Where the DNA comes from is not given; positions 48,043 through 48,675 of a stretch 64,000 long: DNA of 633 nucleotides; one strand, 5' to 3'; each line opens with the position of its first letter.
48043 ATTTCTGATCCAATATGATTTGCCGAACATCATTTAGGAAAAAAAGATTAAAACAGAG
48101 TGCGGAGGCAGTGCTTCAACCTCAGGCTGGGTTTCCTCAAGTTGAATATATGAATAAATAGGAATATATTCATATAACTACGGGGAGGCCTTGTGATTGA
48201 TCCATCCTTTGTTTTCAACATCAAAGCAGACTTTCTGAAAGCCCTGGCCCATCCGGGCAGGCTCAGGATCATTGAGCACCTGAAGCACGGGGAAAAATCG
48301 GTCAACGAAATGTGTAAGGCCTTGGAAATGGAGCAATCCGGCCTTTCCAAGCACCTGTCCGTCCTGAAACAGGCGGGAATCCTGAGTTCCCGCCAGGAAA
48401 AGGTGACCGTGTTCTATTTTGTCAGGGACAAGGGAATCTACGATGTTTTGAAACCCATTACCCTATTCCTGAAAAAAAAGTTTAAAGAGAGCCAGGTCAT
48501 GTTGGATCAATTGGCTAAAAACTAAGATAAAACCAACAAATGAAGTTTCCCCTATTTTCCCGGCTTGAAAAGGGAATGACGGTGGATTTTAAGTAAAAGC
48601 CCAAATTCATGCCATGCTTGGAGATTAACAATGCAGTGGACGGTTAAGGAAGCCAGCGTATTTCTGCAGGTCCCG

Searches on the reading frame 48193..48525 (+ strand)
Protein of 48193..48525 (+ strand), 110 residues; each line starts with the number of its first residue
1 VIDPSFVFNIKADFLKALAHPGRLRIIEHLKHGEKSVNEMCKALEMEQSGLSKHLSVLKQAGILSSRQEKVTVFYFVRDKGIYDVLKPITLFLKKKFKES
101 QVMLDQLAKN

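Call 9: search_protein_families(library=pfam, proteins=[window:48193-48525:+])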
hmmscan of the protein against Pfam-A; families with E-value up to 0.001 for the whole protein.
window:48193-48525:+ (110 aa): 4 families
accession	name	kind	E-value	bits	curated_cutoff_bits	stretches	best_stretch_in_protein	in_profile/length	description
PF01022.26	HTH_5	-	7.8e-12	45.3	22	1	20-65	1-46/47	Bacterial regulatory protein, arsR family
PF12840.13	HTH_20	-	3e-10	40.3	27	1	18-66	1-50/51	Helix-turn-helix domain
PF12802.13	MarR_2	-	6.1e-05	23.5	27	1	24-65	8-51/61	MarR family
PF25212.1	HVO_A0114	-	0.00053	20.2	27.6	1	15-71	16-73/84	HVO_A0114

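Call 28: search_protein_families(library=ncbifam, proteins=[window:48193-48525:+], max_evalue=0.01)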
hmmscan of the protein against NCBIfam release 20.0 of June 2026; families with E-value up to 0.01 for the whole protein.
window:48193-48525:+ (110 aa): 12 families
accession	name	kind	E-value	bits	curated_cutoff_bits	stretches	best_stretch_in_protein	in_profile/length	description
NF033788.1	HTH_metalloreg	subfamily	1.1e-23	82.9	55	1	12-85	2-76/77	metalloregulator ArsR/SmtB family transcription factor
NF040642.1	sulf_sens_BigR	equivalog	1.7e-14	53.7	155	1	12-80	11-79/95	sulfite-sensing transcriptional repressor BigR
NF033789.1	repress_SdpR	subfamily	1.8e-14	53.4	100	1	15-87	2-74/79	autorepressor SdpR family transcription factor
NF045707.1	Dbac_1936_reg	equivalog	2.7e-10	40.1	115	1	11-92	7-88/99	ArsR/SmtB-type metalloregulator TsoR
NF041413.1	ArsR_Rv2640c_fam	equivalog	1.4e-09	38.4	155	1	15-82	36-106/118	Rv2640c family ArsR-like transcriptional regulator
NF052532.1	TransRegPagRBaca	equivalog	2.5e-09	37.1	170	1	10-87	16-96/99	transcriptional repressor PagR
NF007528.0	PRK10141.1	subfamily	1.7e-08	34.3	97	1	13-76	8-72/117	metalloregulator ArsR/SmtB family transcription factor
NF047906.1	CdPbTransRegCmtR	equivalog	3.5e-08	33.3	150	1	15-87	15-87/104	Cd(II)/Pb(II)-sensing metalloregulatory transcriptional regulator CmtR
NF053755.1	MsvR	equivalog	1.8e-06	27.8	220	1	14-69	6-61/236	transcriptional factor MsvR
TIGR01884.1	cas_HTH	subfamily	3.7e-05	23.2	60.2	1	23-70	144-192/202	CRISPR-associated CARF protein Csa3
NF053602.1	Phr_regulator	exception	0.00019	21.1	320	1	15-72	6-63/191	heat shock transcription regulator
TIGR04543.1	ketoArg_3Met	equivalog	0.0095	15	425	0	26-73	29-77/336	2-ketoarginine methyltransferase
